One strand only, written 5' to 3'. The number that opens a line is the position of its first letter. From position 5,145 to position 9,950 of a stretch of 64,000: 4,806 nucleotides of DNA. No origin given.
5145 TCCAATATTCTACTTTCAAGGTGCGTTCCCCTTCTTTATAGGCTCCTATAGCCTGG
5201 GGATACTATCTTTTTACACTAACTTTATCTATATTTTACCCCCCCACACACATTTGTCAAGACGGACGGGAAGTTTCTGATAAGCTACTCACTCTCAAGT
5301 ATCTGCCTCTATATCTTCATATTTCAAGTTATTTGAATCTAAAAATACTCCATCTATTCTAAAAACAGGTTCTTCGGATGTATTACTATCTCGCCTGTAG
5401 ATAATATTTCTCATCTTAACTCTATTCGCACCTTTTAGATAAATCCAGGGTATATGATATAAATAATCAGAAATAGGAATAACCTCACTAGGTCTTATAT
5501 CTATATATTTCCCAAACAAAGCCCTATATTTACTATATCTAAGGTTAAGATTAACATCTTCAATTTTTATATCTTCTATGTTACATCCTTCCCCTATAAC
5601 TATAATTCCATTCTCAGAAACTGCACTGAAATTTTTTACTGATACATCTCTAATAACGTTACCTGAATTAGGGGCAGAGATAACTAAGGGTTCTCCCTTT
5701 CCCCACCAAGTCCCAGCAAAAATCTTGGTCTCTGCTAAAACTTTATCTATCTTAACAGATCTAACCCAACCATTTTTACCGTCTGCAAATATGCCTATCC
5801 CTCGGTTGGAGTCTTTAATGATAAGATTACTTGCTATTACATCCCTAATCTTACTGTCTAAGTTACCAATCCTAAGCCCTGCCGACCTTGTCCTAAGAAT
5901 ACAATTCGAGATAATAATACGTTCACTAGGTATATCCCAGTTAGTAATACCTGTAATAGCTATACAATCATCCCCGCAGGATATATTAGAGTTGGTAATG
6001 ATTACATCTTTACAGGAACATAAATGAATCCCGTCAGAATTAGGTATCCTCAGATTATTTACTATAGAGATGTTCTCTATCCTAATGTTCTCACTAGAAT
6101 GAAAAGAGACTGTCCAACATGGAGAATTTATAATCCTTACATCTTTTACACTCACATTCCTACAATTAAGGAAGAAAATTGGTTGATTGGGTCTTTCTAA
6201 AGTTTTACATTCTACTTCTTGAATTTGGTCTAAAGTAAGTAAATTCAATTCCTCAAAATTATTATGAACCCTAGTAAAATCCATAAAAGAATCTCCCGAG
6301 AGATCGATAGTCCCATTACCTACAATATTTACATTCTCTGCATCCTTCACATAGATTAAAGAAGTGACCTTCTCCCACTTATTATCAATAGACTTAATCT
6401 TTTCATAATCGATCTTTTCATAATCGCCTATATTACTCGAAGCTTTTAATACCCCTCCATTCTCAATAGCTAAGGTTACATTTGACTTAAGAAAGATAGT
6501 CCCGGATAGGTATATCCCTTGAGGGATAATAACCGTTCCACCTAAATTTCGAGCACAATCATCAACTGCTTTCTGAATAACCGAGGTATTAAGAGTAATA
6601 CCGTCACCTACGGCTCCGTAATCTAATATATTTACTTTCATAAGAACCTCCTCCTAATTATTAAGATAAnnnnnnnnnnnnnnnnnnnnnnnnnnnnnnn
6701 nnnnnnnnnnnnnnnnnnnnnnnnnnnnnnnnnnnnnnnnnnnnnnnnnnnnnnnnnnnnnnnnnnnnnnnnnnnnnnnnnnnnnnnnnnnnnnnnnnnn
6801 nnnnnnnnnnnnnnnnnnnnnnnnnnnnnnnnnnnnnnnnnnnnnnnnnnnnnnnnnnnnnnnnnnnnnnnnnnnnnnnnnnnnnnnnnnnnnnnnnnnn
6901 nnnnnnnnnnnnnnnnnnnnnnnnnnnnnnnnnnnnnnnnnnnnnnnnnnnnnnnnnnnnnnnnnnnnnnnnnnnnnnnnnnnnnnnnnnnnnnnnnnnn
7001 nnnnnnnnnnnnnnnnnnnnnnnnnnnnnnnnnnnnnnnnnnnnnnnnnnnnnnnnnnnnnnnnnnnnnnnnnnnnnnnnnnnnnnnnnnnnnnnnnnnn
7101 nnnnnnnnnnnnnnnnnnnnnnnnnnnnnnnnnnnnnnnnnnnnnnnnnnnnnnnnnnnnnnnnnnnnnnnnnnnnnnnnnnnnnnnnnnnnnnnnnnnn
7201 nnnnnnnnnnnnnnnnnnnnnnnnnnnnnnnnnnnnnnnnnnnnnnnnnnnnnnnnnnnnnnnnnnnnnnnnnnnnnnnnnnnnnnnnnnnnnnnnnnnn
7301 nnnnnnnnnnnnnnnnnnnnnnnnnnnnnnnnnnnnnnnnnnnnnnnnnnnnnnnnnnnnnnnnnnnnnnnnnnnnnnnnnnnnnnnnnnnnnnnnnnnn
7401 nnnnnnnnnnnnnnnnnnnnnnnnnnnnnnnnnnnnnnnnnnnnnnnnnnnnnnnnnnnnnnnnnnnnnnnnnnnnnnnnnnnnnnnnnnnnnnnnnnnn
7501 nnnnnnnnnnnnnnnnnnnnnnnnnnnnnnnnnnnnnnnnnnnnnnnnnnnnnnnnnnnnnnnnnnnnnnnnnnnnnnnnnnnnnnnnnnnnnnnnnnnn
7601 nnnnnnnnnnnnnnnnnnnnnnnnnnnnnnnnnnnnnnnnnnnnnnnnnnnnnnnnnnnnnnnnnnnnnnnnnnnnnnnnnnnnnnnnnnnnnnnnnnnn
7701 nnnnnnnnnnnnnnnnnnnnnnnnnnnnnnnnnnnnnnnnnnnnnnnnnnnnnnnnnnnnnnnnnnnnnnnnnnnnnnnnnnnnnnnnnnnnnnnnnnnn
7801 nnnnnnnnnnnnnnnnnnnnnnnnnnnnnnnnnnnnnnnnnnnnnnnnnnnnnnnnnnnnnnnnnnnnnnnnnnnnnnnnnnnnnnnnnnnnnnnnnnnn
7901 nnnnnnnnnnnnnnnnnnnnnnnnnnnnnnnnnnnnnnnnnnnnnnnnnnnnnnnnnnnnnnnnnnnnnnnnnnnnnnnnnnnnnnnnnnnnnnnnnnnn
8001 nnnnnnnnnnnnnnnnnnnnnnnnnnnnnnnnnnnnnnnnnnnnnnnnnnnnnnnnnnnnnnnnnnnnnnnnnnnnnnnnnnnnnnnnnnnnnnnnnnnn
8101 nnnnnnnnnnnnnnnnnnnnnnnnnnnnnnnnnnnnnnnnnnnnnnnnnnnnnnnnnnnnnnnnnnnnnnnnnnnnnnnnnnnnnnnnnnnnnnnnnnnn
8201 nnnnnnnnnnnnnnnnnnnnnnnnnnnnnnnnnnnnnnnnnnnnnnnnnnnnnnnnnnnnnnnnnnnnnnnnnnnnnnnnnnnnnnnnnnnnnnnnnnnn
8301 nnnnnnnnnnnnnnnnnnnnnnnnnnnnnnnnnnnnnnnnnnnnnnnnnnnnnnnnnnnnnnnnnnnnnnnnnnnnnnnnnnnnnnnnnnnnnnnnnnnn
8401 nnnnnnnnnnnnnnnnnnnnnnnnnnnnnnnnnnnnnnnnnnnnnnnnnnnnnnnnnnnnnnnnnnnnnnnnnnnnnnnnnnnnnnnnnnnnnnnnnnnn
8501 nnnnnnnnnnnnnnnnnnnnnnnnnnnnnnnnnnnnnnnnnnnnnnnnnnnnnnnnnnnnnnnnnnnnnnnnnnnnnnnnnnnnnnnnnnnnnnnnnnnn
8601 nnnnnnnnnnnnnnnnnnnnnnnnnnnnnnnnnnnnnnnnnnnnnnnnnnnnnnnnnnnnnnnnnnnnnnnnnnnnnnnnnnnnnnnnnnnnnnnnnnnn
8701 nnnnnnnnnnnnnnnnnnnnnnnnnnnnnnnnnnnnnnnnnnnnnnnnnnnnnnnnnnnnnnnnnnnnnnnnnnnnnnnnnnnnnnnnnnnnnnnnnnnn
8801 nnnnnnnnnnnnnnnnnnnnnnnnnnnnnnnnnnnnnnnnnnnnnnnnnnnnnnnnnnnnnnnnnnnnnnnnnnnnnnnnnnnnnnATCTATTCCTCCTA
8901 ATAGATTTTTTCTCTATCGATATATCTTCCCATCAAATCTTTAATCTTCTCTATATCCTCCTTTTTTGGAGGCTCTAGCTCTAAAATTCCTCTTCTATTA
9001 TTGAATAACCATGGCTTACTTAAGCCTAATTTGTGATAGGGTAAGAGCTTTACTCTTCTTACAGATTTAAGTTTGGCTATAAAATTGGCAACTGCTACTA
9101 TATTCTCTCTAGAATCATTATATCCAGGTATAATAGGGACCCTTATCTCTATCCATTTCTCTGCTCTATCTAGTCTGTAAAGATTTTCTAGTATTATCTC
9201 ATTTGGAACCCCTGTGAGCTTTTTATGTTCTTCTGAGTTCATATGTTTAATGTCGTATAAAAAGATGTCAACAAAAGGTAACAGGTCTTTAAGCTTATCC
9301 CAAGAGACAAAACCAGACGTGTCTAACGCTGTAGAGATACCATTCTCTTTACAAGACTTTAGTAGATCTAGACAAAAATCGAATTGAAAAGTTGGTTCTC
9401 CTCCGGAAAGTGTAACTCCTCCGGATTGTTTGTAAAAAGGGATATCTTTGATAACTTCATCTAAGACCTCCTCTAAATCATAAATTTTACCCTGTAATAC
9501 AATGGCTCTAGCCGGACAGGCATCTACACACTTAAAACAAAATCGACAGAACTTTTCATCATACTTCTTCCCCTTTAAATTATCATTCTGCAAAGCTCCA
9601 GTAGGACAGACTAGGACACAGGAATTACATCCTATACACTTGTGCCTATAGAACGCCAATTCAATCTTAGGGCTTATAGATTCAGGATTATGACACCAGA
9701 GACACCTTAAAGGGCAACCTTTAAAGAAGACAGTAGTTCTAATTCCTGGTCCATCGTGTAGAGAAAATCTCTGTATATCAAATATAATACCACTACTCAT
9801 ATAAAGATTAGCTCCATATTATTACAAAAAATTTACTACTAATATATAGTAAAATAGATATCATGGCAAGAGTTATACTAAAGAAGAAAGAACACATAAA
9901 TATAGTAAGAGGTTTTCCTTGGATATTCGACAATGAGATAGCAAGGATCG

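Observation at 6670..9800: Unassigned glycyl-radical enzyme with its activase, next to a cytoplasmic GH28 polygalacturonase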

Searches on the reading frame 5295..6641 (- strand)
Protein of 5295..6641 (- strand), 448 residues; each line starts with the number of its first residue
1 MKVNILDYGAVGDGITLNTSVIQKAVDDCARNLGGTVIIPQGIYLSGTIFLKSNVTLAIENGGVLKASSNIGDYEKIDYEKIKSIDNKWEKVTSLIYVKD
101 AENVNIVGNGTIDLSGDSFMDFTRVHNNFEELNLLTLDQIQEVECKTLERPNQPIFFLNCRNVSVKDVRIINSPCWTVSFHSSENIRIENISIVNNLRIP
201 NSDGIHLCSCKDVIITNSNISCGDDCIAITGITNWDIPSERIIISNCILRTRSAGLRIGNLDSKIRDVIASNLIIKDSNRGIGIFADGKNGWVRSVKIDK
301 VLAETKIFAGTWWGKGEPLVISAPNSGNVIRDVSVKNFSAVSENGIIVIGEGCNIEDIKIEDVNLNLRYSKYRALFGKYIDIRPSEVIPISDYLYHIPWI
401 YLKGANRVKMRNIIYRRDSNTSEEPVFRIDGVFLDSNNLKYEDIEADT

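Call 7: search_protein_families(library=pfam, proteins=[window:5295-6641:-])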
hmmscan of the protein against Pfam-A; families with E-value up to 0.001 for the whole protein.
window:5295-6641:- (448 aa): 2 families
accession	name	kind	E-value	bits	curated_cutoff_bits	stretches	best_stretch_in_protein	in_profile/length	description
PF00295.23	Glyco_hydro_28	-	3e-20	73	22.9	1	72-366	42-307/324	Glycosyl hydrolases family 28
PF12708.12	Pect-lyase_RHGA_epim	-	4e-14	53.4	27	2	3-95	2-98/213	Rhamnogalacturonase A/epimerase, pectate lyase-like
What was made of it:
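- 5295..6641 (-): GH28-family beta-helix glycosidase, cytoplasmic, third gene of the operon here; specificity uncertain. Pfam GH28 3e-20 (call 7).
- Checked: GH28 neighbour at 5295-6641(-): Pfam GH28 3e-20 (call 7).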

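Call 8: search_protein_families(library=ncbifam, proteins=[window:5295-6641:-])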
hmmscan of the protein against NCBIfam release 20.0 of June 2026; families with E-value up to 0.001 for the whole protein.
window:5295-6641:- (448 aa): 6 families
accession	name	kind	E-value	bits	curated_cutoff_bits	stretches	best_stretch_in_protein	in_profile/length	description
NF051861.1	PolglcturonPglBAgro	equivalog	5.2e-52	177.1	600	1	18-386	11-367/437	polygalacturonase PglB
NF049899.1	RhamgalacuronBT4153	equivalog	2e-37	128.9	650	1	3-280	47-320/432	rhamnogalacturonidase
NF049898.1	RhamgalacuronBT4146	equivalog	1.2e-33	116.6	500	1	6-250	2-228/445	rhamnogalacturonidase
NF049892.1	AlphdgalacturondseBT4155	equivalog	5.6e-31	107.7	800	1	3-276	51-334/454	alpha-d-galacturonidase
NF051860.1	PolglcturonPglAAgro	equivalog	2.8e-27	95.5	600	2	150-302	225-386/502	polygalacturonase PglA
TIGR04247.1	NosD_copper_fam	subfamily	0.00027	19.6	300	0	146-230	69-155/377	nitrous oxide reductase family maturation protein NosD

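Call 48: search_solved_structures(query=window:5295-6641:-, show_alignments=1, max_evalue=0.00001)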
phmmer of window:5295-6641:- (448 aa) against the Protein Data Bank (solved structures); distinct sequences matched with E-value up to 0.00001: 10.
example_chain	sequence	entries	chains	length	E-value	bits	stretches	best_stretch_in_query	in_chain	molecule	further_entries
3jur_A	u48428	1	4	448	8e-34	120.1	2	155-294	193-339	Exo-poly-alpha-D-galacturonosidase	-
5olp_A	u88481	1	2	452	4.1e-24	88.1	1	4-269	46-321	Pectate lyase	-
2uve_A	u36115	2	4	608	1.2e-16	63.5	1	3-80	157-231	EXOPOLYGALACTURONASE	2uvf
1bhe_A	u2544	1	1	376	4.6e-13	51.7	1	18-304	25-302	POLYGALACTURONASE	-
8ikx_A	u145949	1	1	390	5.8e-13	51.4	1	155-239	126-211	Pectin lyase-like superfamily protein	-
7b7a_A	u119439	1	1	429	6.9e-13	51.1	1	155-239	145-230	Pectin lyase-like superfamily protein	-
7b8b_A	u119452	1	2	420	4.6e-12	48.4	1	152-231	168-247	Polygalacturonase ADPG2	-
4mxn_A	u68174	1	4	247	7.4e-12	47.7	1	6-113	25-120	Uncharacterized protein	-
3zpp_A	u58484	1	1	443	4.9e-08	35.2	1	3-79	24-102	CELL WALL SURFACE ANCHOR FAMILY PROTEIN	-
4mr0_A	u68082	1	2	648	2.3e-07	32.9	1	3-78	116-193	Plasmin and fibronectin-binding protein A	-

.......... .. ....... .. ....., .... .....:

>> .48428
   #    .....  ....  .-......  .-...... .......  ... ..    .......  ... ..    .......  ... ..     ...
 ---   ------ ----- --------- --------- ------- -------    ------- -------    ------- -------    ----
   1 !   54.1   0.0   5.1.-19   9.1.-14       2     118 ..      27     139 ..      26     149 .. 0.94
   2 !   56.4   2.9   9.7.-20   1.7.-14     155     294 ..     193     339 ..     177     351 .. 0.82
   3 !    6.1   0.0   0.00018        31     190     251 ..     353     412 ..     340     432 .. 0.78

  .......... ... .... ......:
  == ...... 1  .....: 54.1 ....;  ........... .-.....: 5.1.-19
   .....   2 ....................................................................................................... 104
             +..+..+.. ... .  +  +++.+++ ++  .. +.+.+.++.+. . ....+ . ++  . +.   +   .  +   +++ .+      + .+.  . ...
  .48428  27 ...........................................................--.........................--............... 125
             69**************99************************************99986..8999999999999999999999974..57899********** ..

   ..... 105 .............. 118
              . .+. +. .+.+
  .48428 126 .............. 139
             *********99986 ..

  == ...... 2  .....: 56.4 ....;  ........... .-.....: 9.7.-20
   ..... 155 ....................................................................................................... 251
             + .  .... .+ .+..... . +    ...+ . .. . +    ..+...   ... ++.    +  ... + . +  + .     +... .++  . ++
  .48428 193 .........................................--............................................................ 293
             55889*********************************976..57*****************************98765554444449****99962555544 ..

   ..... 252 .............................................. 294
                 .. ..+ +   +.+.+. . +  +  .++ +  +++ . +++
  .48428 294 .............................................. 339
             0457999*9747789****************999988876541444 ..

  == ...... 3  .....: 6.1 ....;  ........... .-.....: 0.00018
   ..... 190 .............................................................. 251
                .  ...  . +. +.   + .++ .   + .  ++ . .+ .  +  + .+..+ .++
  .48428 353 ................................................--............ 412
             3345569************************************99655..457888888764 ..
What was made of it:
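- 5295..6641 (-): 'SHGG' becomes 'RSAG' and 'RLK' becomes 'GIF' (call 48).
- On GH28 polygalacturonases (the neighbour): NSDG and GDD align to NNDG and GDD of 3JUR (calls 7, 48). 'SHGG' becomes 'RSAG' and 'RLK' becomes 'GIF' in the pairwise alignment to 3JUR (call 48).
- Checked: It has no signal peptide: the beta-helix starts at residue 2, where the Thermotoga enzyme aligns from its residue 27 (call 48).
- The GH28 protein's best solved match is an exo-polygalacturonosidase (call 48). The GH28 here lacks the His/Arg/Lys of polygalacturonases (call 48).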

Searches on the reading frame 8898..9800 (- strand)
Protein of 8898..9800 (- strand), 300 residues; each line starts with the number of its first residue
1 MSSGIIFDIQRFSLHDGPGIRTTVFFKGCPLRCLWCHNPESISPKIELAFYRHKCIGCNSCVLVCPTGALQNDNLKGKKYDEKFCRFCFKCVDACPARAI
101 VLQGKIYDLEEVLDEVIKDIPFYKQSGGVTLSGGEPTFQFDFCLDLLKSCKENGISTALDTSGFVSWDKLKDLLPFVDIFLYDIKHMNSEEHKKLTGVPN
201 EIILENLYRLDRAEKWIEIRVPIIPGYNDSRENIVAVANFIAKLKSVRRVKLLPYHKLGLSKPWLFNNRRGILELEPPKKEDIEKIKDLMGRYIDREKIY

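Call 7: search_protein_families(library=pfam, proteins=[window:8898-9800:-])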
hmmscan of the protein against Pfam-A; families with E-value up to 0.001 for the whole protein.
window:8898-9800:- (300 aa): 12 families
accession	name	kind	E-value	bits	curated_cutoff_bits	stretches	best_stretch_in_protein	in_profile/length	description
PF04055.27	Radical_SAM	-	2.6e-18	67.2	29.5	1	85-235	11-163/166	Radical SAM superfamily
PF13353.11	Fer4_12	-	3.3e-15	57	22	1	16-195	2-126/137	4Fe-4S single cluster domain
PF00037.32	Fer4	-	8.2e-11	41.7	21.1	1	54-70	7-23/24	4Fe-4S binding domain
PF13484.11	Fer4_16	-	1e-09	39.5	30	1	54-73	1-20/66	4Fe-4S double cluster binding domain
PF13237.11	Fer4_10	-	2.4e-09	37.4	25.5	1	53-96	7-53/53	4Fe-4S dicluster domain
PF13187.11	Fer4_9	-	6e-09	36.2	27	1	54-100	1-52/52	4Fe-4S dicluster domain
PF12838.12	Fer4_7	-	1.1e-08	35.8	27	1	54-99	1-52/52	4Fe-4S dicluster domain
PF12837.12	Fer4_6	-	1.9e-08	34.3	25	1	53-70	7-24/24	4Fe-4S binding domain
PF14697.11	Fer4_21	-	2e-06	28.2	35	1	53-100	6-57/59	4Fe-4S dicluster domain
PF12797.12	Fer4_2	-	4.8e-05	23.5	24.5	0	54-67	9-22/22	4Fe-4S binding domain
PF13746.11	Fer4_18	-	7.4e-05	23.4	27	1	53-96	59-96/114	4Fe-4S dicluster domain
PF12800.12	Fer4_4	-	0.00068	20.2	24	0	53-68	2-17/17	4Fe-4S binding domain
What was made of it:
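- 8898..9800 (-): GRE-activating enzyme (radical SAM), 300 aa. Pfam Radical_SAM, Fer4_12 and Fer4 (call 7).
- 9516..9638 (-): Ferredoxin-like insert with two CX2CX2CX3C motifs (C55-C65, C85-C95). Pfam Fer4 dicluster families match residues 53-100 (call 7).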

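Call 8: search_protein_families(library=ncbifam, proteins=[window:8898-9800:-])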
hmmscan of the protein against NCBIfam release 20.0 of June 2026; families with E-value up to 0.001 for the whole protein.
window:8898-9800:- (300 aa): 80 families (the best 25 are shown)
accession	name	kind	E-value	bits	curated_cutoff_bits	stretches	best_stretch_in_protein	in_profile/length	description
TIGR02494.1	PFLE_PFLC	subfamily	1.8e-105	352.4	174.35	1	6-290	1-289/293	glycyl-radical enzyme activating protein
NF043069.1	T4HPD_activ_SAM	equivalog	1.6e-100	336.4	425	1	4-289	2-287/299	trans-4-hydroxy-L-proline dehydratase activase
NF033719.1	ind_deCO2_activ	equivalog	1.1e-94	317.2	425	1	4-290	1-293/302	indoleacetate decarboxylase activase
NF048010.1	SfplDhtActHpsHDes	equivalog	5.7e-93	311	430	1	3-288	5-296/298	(2S)-3-sulfopropanediol dehydratase activating enzyme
TIGR04395.1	cutC_activ_rSAM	equivalog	1.1e-88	297.5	360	1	5-292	6-299/309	choline TMA-lyase-activating enzyme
NF048008.1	SfplDhtActHpfHKleb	equivalog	4e-84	282.5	500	1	5-267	1-270/308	(2S)-3-sulfopropanediol dehydratase activating enzyme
NF033717.2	HPDL_rSAM_activ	equivalog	3.6e-80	269.5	420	1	3-289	3-295/311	4-hydroxyphenylacetate decarboxylase activase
TIGR04003.1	rSAM_BssD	equivalog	3.1e-72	243.4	496.45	1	5-262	2-266/314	[benzylsuccinate synthase]-activating enzyme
TIGR04041.1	activase_YjjW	hypoth_equivalog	8.1e-63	212.4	250.2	1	5-263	3-246/276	YjjW family glycine radical enzyme activase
TIGR02493.1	PFLA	equivalog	3.5e-62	209.8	231.75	2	100-290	40-232/235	pyruvate formate-lyase-activating protein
NF007483.0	PRK10076.1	equivalog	9.3e-62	208.8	326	2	85-290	76-281/292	[formate-C-acetyltransferase]-activating enzyme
NF008356.0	PRK11145.1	equivalog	5e-51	173.3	375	2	102-293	46-240/246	pyruvate formate lyase 1-activating protein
TIGR02495.1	NrdG2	equivalog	2.3e-21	76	131.15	2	85-244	30-183/193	anaerobic ribonucleoside-triphosphate reductase activating protein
TIGR04337.1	AmmeMemoSam_rS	hypoth_equivalog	6.9e-12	44.9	220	1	125-243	117-236/349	AmmeMemoRadiSam system radical SAM enzyme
TIGR02491.1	NrdG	equivalog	1e-11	45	126.1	1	7-45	3-41/154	anaerobic ribonucleoside-triphosphate reductase activating protein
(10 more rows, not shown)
